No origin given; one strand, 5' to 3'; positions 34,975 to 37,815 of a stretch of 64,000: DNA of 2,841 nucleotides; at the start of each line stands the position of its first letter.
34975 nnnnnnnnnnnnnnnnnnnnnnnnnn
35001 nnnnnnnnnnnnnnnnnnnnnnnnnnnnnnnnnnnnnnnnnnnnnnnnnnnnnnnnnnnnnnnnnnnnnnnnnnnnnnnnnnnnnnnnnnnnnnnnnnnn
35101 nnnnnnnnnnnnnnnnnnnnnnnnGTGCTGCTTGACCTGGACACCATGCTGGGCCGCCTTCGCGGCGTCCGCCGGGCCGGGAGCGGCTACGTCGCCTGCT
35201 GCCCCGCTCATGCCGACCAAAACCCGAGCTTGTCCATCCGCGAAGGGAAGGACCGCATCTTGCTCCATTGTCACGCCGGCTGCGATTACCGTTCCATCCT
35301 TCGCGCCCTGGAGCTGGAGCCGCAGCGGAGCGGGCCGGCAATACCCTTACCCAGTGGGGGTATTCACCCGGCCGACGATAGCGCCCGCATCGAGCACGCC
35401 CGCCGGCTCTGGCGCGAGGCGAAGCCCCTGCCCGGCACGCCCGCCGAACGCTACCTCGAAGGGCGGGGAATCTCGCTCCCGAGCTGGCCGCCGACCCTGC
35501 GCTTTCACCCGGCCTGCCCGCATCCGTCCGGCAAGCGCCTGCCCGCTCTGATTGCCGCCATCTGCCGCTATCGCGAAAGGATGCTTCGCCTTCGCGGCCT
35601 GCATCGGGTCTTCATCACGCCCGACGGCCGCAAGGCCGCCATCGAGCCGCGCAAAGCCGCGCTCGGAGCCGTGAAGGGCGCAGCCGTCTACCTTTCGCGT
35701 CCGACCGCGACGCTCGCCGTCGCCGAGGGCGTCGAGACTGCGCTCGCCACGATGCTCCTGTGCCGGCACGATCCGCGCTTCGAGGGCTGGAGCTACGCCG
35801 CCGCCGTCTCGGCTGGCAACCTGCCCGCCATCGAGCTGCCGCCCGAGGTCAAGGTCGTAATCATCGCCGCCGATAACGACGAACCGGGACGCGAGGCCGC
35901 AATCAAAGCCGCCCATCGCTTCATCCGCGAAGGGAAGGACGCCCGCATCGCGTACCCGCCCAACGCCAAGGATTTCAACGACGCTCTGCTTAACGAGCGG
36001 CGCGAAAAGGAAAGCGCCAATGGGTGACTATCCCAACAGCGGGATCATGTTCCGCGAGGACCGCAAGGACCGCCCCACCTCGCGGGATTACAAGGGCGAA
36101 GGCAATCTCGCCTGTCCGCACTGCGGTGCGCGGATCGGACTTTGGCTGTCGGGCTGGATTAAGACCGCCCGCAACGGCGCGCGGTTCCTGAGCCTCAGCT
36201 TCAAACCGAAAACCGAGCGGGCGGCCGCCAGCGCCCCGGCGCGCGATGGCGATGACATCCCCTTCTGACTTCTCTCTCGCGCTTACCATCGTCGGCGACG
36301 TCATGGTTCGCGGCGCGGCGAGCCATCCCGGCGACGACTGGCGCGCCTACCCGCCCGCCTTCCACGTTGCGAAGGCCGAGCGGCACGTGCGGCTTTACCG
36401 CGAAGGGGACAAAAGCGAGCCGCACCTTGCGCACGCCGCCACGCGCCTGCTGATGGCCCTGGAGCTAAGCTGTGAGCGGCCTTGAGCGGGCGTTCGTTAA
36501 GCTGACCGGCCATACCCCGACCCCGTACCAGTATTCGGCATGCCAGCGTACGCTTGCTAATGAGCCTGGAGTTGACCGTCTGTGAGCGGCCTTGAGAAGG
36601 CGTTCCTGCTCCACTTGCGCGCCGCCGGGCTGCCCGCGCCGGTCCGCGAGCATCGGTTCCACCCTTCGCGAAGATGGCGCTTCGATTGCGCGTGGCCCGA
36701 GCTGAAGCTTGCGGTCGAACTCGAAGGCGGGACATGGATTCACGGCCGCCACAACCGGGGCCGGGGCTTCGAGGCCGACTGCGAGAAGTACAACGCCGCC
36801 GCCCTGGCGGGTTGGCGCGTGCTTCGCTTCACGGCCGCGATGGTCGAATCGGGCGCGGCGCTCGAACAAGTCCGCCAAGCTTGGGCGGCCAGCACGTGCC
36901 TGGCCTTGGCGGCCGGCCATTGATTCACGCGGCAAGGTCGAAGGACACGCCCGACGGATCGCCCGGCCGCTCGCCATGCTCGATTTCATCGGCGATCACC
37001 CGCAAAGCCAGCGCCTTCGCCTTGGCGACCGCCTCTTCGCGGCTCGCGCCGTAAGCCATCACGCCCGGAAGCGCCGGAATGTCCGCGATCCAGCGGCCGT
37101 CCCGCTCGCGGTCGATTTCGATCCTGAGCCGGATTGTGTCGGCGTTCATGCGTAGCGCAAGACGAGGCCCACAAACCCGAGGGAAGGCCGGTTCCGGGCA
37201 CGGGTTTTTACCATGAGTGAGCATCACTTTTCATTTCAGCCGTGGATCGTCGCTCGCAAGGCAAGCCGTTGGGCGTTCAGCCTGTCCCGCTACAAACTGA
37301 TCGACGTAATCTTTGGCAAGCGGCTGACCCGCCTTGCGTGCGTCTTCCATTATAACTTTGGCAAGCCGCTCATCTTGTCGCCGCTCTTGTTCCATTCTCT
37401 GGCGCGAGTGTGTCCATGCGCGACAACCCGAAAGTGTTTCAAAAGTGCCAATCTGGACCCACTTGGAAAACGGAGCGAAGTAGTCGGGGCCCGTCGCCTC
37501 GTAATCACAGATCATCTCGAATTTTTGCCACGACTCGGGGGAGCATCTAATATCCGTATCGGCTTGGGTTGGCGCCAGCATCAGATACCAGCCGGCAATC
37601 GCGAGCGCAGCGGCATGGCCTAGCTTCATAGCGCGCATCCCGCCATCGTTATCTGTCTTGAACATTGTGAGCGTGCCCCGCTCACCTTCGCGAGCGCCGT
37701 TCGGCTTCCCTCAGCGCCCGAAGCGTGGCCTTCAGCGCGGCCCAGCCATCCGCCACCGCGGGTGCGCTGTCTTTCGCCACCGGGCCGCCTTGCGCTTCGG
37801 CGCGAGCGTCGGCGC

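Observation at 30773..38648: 7.8 kb integrative element in tRNA-Pro with P4/PICI-like architecture (int, alpA/xis, primase)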

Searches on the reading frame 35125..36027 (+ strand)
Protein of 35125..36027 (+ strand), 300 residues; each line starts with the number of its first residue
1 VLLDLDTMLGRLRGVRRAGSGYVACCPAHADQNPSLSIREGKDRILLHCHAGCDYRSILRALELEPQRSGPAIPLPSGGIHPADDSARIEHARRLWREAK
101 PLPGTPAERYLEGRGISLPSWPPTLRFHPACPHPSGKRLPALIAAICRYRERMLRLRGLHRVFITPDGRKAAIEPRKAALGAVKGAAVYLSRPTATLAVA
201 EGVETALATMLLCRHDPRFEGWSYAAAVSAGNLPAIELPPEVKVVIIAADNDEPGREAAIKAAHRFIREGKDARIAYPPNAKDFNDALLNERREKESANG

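Call 9: search_protein_families(library=pfam, proteins=[window:35125-36027:+], max_evalue=0.01)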
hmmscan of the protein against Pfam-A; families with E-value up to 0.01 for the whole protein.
window:35125-36027:+ (300 aa): 5 families
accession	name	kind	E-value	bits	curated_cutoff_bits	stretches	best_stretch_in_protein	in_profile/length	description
PF23639.1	DUF7146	-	2.8e-29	102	27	1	87-189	2-104/105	Domain of unknown function (DUF7146)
PF13362.12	Toprim_3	-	4.5e-16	59.5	27.2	1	197-291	2-92/95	Toprim domain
PF13155.12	Toprim_2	-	3.5e-06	27.7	22.1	1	242-288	42-88/88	Toprim-like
PF01807.25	Zn_ribbon_DnaG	-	6.1e-06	26.4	24.9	1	14-53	24-60/98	CHC2 zinc finger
PF13662.12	Toprim_4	-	0.003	18.2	25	1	234-273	43-81/85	Toprim domain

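Call 10: search_protein_families(library=phrogs, proteins=[window:35125-36027:+], max_evalue=0.01)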
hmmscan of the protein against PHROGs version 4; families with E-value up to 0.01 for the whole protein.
window:35125-36027:+ (300 aa): 7 families
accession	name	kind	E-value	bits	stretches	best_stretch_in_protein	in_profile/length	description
phrog_510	-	DNA, RNA and nucleotide metabolism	1.8e-47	163.4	1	85-297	128-354/667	DNA primase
phrog_47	-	DNA, RNA and nucleotide metabolism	5.4e-14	52.7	2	242-290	274-324/947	DNA primase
phrog_6088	-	DNA, RNA and nucleotide metabolism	7.3e-14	52.1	1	4-66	3-67/772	DNA primase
phrog_2249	-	DNA, RNA and nucleotide metabolism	6e-09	36.1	1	90-290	121-309/802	DNA primase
phrog_1139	-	DNA, RNA and nucleotide metabolism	9.4e-09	34.8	1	150-295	136-276/895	DNA primase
phrog_239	-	DNA, RNA and nucleotide metabolism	1.3e-08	35.3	1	243-296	252-303/801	DNA primase/helicase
phrog_6444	-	DNA, RNA and nucleotide metabolism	2.1e-08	34.5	1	15-53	29-64/577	DNA primase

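Call 11: search_protein_families(library=ncbifam, proteins=[window:35125-36027:+], max_evalue=0.01)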
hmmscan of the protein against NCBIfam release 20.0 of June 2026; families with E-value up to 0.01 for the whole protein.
window:35125-36027:+ (300 aa): 2 families
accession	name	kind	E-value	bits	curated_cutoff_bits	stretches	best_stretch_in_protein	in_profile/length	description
TIGR01391.1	dnaG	equivalog_domain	2.5e-12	46.4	283.6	2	15-51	26-60/414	DNA primase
TIGR02760.1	TraI_TIGR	equivalog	8.4e-08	30.1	929.85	1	88-287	1671-1864/1960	conjugative transfer relaxase/helicase TraI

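Call 33: search_protein_families(library=padloc, proteins=[window:35125-36027:+], max_evalue=0.01)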
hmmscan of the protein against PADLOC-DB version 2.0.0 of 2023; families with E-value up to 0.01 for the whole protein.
window:35125-36027:+ (300 aa): 2 families
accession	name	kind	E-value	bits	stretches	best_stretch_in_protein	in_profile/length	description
PDLC03800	RTasDnaG-like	-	1.4e-07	28.7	1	235-295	331-379/550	DRT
PDLC03767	RT_UG29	-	1.7e-05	20.4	1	15-51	26-63/2280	DRT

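Call 91: search_dna_similar(query=window:35125-36027:+, collection=phages, mode=protein, max_rows=12)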
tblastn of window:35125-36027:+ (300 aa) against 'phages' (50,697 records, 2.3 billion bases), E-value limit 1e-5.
Records with a match: 128; places in all: 128; records where one place covers at least 80% of the query: 100.
Best place of each record, by identity: <60% 128.
By first word of the organism name: Stx2a-converting 62; Escherichia 26; Klebsiella 9; Streptomyces 8; Salinibacter 5; Bacteriophage 3; Stx2-converting 3; Lomovskayavirus 3; Shigella 2; Enterobacteria 2; and 5 more.
By host as written in the record: - 74; Streptomyces lividans JI 1326 3; Salinibacter ruber M8 3; Shigella sonnei 2; Escherichia coli O103:H25 strain NIPH-11060424/NVH-734 2; Escherichia coli CB13374, serotype O104:H4 2; Homo sapiens 2; Escherichia coli O145:H- strain FB5 2; and 31 more.
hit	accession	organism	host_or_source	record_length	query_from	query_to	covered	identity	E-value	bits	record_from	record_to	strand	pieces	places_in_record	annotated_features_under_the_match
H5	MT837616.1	Bacteriophage sp.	human fecal samples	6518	8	286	93%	39.5%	6e-29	122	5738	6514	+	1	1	record has no annotation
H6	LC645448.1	Stx2a-converting phage Stx2_140166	-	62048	10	294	95%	29.8%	2e-11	71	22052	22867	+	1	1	none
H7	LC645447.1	Stx2a-converting phage Stx2_KIH15-140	-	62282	10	294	95%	29.8%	2e-11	71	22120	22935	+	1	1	none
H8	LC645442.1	Stx2a-converting phage Stx2_112991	-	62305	10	294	95%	29.8%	2e-11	71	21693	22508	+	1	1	none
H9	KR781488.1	Shigella phage Ss-VASD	Shigella sonnei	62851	10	294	95%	29.8%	2e-11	71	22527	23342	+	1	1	putative DNA primase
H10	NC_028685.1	Shigella phage Ss-VASD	Shigella sonnei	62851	10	294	95%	29.8%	2e-11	71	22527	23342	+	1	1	DNA primase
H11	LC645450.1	Escherichia phage PPwrbA_EC3734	-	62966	10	294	95%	29.8%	2e-11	71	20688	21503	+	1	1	none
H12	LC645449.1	Stx2a-converting phage Stx2_EC3734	-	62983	10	294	95%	29.8%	2e-11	71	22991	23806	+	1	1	none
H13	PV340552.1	Escherichia phage PhiR12_3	Escherichia coli ECOR13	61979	10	294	95%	29.5%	6e-11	69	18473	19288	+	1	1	DNA primase protein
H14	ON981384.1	Synechococcus phage MinM1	Synechococcus sp.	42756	3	288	95%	29.0%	3e-11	70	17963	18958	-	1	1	CHC2 zinc finger domain-containing protein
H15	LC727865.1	Stx2a-converting phage Stx2a_JNE090996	-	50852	10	296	96%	28.8%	7e-12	72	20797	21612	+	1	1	record has no annotation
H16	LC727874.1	Stx2a-converting phage Stx2a_JNE202033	-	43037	10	296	96%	28.8%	9e-12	71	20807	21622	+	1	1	record has no annotation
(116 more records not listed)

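Call 92: search_dna_similar(query=window:35125-36027:+, collection=plasmids, mode=protein, max_rows=12)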
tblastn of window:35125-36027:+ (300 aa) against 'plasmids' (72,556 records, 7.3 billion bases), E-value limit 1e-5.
Records with a match: 731; places in all: 778; records where one place covers at least 80% of the query: 201.
Best place of each record, by identity: <60% 731.
By first word of the organism name: Sphingobium 77; Rhizobium 77; Sinorhizobium 53; Agrobacterium 42; Sphingomonas 36; Piscirickettsia 32; Mesorhizobium 27; Vibrio 24; Novosphingobium 23; Klebsiella 23; and 103 more.
By predicted mobility (MOB-suite, as given by PLSDB): conjugative 402; non-mobilizable 199; mobilizable 130.
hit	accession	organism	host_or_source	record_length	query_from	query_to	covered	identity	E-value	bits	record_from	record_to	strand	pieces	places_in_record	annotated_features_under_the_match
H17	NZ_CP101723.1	Sphingomonas sp. NY01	mango,whole organism,commercial mango ...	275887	8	300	98%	39.3%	1e-28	122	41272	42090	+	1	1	toprim domain-containing protein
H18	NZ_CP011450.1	Sphingomonas sanxanigenens DSM 19645 = NX02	-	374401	2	288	96%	38.8%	3e-29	124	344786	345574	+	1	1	toprim domain-containing protein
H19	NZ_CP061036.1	Sphingomonas aliaeris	whole organism,Pork steak,pork steak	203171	8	286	93%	39.2%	4e-26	115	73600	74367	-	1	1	toprim domain-containing protein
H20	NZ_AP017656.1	Sphingobium cloacae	-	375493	20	288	90%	40.4%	2e-28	122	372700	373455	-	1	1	toprim domain-containing protein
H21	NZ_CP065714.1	Sphingomonas paucimobilis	-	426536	20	288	90%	40.4%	2e-28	122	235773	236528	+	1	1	toprim domain-containing protein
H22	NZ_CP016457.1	Sphingobium sp. RAC03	Microbial isolate,Algal phycosphere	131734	4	288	95%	38.0%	3e-27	118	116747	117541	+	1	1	toprim domain-containing protein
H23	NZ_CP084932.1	Sphingomonas morindae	mixed culture,Noni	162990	4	293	97%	37.2%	4e-28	120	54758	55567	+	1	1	toprim domain-containing protein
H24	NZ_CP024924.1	Sphingomonas psychrotolerans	Leontopodium alpinum,cell,Tianshan ...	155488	4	293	97%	37.1%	2e-28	122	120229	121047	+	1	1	toprim domain-containing protein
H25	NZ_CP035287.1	Paracoccus versutus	whole organism,soil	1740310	23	292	90%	39.7%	8e-35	140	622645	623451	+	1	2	none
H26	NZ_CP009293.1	Novosphingobium pentaromativorans US6-1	mud sediment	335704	2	293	97%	36.5%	9e-25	111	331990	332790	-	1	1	toprim domain-containing protein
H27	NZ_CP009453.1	Sphingopyxis sp. 113P3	activated sludge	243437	4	293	97%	36.6%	1e-24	111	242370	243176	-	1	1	toprim domain-containing protein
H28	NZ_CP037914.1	Sphingomonas sp. AAP5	water column of an alpine lake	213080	8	288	94%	37.7%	2e-29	125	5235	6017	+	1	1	toprim domain-containing protein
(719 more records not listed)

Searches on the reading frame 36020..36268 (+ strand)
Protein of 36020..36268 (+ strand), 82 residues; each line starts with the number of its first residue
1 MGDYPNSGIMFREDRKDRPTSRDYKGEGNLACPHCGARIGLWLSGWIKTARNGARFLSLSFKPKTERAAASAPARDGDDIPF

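Call 9: search_protein_families(library=pfam, proteins=[window:36020-36268:+], max_evalue=0.01)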
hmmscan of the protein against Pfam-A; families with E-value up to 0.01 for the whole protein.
window:36020-36268:+ (82 aa): 0 families

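Call 10: search_protein_families(library=phrogs, proteins=[window:36020-36268:+], max_evalue=0.01)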
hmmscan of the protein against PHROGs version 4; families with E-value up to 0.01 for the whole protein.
window:36020-36268:+ (82 aa): 2 families
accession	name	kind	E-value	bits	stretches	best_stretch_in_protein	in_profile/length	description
phrog_18154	-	DNA, RNA and nucleotide metabolism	5.1e-05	25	1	3-63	3-56/105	single strand DNA binding protein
phrog_7364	-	DNA, RNA and nucleotide metabolism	0.00029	22.5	1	5-70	7-67/158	single strand DNA binding protein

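Call 11: search_protein_families(library=ncbifam, proteins=[window:36020-36268:+], max_evalue=0.01)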
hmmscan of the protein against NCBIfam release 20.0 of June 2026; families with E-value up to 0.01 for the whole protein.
window:36020-36268:+ (82 aa): 0 families

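Call 33: search_protein_families(library=padloc, proteins=[window:36020-36268:+], max_evalue=0.01)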
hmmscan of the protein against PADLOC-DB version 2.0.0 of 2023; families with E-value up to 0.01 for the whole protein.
window:36020-36268:+ (82 aa): 0 families

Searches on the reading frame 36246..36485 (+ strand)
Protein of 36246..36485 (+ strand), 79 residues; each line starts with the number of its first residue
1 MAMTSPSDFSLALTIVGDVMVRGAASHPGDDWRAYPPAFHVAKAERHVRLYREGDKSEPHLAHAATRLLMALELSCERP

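Call 9: search_protein_families(library=pfam, proteins=[window:36246-36485:+], max_evalue=0.01)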
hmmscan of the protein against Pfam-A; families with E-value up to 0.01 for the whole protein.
window:36246-36485:+ (79 aa): 1 family
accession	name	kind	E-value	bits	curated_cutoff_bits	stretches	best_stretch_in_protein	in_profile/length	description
PF18909.5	dGTP_diPhyd_N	-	1.1e-09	38.6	27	1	11-77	20-92/99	dATP/dGTP diphosphohydrolase, N-terminal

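Call 10: search_protein_families(library=phrogs, proteins=[window:36246-36485:+], max_evalue=0.01)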
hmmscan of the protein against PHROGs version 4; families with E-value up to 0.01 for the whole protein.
window:36246-36485:+ (79 aa): 5 families
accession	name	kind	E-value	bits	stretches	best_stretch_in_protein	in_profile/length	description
phrog_801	-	DNA, RNA and nucleotide metabolism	1.4e-05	25.9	1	11-75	116-187/476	dATP / dGTP pyrophosphohydrolase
phrog_31336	-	unknown function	0.00051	20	1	12-75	282-344/359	-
phrog_18716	-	unknown function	0.00072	20.7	1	35-79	57-101/114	-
phrog_5033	-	lysis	0.0021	19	1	8-76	94-169/178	endolysin; inhibits RNA polymerase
phrog_19680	-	unknown function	0.0033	18.5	1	12-76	110-181/188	-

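Call 11: search_protein_families(library=ncbifam, proteins=[window:36246-36485:+], max_evalue=0.01)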
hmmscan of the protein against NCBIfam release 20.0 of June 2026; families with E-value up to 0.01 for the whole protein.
window:36246-36485:+ (79 aa): 0 families

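Call 33: search_protein_families(library=padloc, proteins=[window:36246-36485:+], max_evalue=0.01)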
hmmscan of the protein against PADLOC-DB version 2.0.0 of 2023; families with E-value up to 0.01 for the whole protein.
window:36246-36485:+ (79 aa): 0 families

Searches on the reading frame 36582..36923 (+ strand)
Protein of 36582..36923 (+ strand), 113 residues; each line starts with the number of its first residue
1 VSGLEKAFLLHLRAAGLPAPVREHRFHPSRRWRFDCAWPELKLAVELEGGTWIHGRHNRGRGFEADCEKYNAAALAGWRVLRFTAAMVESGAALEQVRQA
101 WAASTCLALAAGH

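Call 9: search_protein_families(library=pfam, proteins=[window:36582-36923:+], max_evalue=0.01)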
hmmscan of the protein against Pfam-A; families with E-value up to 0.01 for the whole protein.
window:36582-36923:+ (113 aa): 1 family
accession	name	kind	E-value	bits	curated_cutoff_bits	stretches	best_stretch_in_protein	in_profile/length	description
PF04480.18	DUF559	-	0.0019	18.5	20.6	1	4-97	17-104/109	Protein of unknown function (DUF559)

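Call 10: search_protein_families(library=phrogs, proteins=[window:36582-36923:+], max_evalue=0.01)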
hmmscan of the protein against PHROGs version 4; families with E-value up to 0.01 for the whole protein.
window:36582-36923:+ (113 aa): 2 families
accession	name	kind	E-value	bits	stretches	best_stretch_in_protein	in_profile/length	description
phrog_503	-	unknown function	1.7e-34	119.6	1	2-102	32-131/144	-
phrog_12476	-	unknown function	1.9e-13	51.1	1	32-102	2-72/85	-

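Call 11: search_protein_families(library=ncbifam, proteins=[window:36582-36923:+], max_evalue=0.01)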
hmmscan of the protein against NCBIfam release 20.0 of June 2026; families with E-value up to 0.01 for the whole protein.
window:36582-36923:+ (113 aa): 0 families

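Call 33: search_protein_families(library=padloc, proteins=[window:36582-36923:+], max_evalue=0.01)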
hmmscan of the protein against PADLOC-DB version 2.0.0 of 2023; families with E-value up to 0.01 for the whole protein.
window:36582-36923:+ (113 aa): 0 families

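Call 94: search_dna_similar(query=window:36582-36923:+, collection=phages, mode=protein, max_rows=15)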
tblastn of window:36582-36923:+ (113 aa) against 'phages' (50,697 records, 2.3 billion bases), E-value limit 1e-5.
Records with a match: 145; places in all: 146; records where one place covers at least 80% of the query: 32.
Best place of each record, by identity: 60-80% 6; <60% 139.
By first word of the organism name: Vibrio 104; Acinetobacter 28; Ralstonia 4; Burkholderia 2; Meiothermus 2; Synechococcus 2; Bordetella 1; Phage 1; Aeromonas 1.
By host as written in the record: - 106; Acinetobacter baumannii 11; Ralstonia pseudosolanacearum I-31 (MT043) 3; Meiothermus sp. 2; Acinetobacter baumannii YMC/09/02/B1251 2; Acinetobacter baumannii Ab105 2; Vibrio fischeri 12A4 2; Acinetobacter baumannii A118 2; and 14 more.
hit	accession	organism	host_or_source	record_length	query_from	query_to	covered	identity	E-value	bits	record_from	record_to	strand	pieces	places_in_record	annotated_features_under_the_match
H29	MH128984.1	Burkholderia phage vB_BmuP_KL4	-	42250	1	99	88%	68.7%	2e-37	138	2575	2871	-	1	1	hypothetical protein | replicative DNA helicase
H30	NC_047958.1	Burkholderia phage vB_BmuP_KL4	-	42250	1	99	88%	68.7%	2e-37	138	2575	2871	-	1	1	DUF559 domain-containing protein | DnaB-like replicative helicase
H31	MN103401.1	Bordetella phage vB_BbrS_PHB09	Bordetella bronchiseptica Bb01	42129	2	99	87%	59.2%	3e-30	117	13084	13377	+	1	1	hypothetical protein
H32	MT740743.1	Ralstonia phage Hyacinthe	Ralstonia pseudosolanacearum I-31 ...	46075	5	99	84%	60.0%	3e-28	112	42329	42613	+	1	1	hypothetical protein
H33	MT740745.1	Ralstonia phage Raharianne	Ralstonia pseudosolanacearum I-31 ...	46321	5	99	84%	60.0%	3e-28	112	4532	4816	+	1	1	hypothetical protein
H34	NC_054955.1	Ralstonia phage Raharianne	Ralstonia pseudosolanacearum I-31 ...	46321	5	99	84%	60.0%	3e-28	112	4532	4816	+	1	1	DUF559 domain-containing protein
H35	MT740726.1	Ralstonia phage Albius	Ralstonia pseudosolanacearum I-31 ...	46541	5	99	84%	60.0%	3e-28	112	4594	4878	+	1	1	hypothetical protein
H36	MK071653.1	Meiothermus phage MMP7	Meiothermus sp.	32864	5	94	80%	53.8%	3e-23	98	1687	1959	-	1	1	DUF559 domain-containing protein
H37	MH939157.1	Meiothermus phage MMP17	Meiothermus sp.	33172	5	94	80%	53.8%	3e-23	98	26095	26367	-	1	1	very-short-patch-repair endonuclease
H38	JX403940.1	Acinetobacter phage YMC/09/02/B1251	Acinetobacter baumannii YMC/09/02/B1251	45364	5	97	82%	46.2%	1e-20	91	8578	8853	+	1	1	hypothetical protein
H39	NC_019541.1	Acinetobacter phage YMC/09/02/B1251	Acinetobacter baumannii YMC/09/02/B1251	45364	5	97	82%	46.2%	1e-20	91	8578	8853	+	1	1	DUF559 domain-containing protein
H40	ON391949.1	Acinetobacter phage YC#06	Acinetobacter baumannii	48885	5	97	82%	46.2%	1e-20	91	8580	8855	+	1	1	hypothetical protein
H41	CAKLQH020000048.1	Acinetobacter phage MD-2021a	not known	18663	5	97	82%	46.2%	2e-19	87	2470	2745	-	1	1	Protein of uncharacterised function (DUF559)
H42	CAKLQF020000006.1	Acinetobacter phage MD-2021a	not known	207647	5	97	82%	46.2%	2e-19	87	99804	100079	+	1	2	Protein of uncharacterised function (DUF559)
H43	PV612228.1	Acinetobacter phage LPAB65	Acinetobacter baumannii LAB16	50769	5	97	82%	46.2%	3e-19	87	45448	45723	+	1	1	hypothetical protein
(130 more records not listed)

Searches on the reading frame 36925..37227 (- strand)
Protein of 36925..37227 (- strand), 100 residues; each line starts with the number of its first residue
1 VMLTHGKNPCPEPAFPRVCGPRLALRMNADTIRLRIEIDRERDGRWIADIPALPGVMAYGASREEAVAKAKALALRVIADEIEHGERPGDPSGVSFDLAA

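Call 9: search_protein_families(library=pfam, proteins=[window:36925-37227:-], max_evalue=0.01)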
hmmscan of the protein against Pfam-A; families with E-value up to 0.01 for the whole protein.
window:36925-37227:- (100 aa): 1 family
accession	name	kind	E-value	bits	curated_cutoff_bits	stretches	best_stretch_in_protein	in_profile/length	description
PF15919.11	HicB_lk_antitox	-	0.0038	17.8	27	1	36-93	3-60/123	HicB_like antitoxin of bacterial toxin-antitoxin system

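Call 10: search_protein_families(library=phrogs, proteins=[window:36925-37227:-], max_evalue=0.01)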
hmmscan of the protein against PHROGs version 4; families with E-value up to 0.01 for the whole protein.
window:36925-37227:- (100 aa): 2 families
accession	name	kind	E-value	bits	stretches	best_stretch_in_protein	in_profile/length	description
phrog_497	-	moron, auxiliary metabolic gene and host takeover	0.00017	22.1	1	27-90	6-69/342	toxin-antitoxin system HicB-like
phrog_16062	-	unknown function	0.0061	17.6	0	40-63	9-31/65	-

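Call 11: search_protein_families(library=ncbifam, proteins=[window:36925-37227:-], max_evalue=0.01)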
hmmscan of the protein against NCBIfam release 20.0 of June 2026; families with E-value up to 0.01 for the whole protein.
window:36925-37227:- (100 aa): 0 families

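Call 33: search_protein_families(library=padloc, proteins=[window:36925-37227:-], max_evalue=0.01)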
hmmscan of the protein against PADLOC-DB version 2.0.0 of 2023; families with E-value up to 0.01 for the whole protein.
window:36925-37227:- (100 aa): 0 families

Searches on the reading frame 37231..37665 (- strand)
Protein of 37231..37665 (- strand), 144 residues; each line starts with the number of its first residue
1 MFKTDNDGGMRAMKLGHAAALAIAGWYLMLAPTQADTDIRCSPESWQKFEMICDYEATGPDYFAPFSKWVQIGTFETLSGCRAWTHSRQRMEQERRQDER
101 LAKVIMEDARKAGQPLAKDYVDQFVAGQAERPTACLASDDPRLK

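Call 12: search_protein_families(library=pfam, proteins=[window:37231-37665:-], max_evalue=0.01)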
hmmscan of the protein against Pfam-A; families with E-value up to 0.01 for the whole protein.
window:37231-37665:- (144 aa): 0 families

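Call 33: search_protein_families(library=padloc, proteins=[window:37231-37665:-], max_evalue=0.01)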
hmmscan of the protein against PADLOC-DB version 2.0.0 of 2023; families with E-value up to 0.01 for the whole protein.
window:37231-37665:- (144 aa): 0 families

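Call 34: search_protein_families(library=phrogs, proteins=[window:37231-37665:-], max_evalue=0.05)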
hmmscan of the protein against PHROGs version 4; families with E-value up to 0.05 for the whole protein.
window:37231-37665:- (144 aa): 1 family
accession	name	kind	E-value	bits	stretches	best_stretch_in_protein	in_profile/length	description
phrog_2010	-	unknown function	0.047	14.8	0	66-105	30-76/78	unknown function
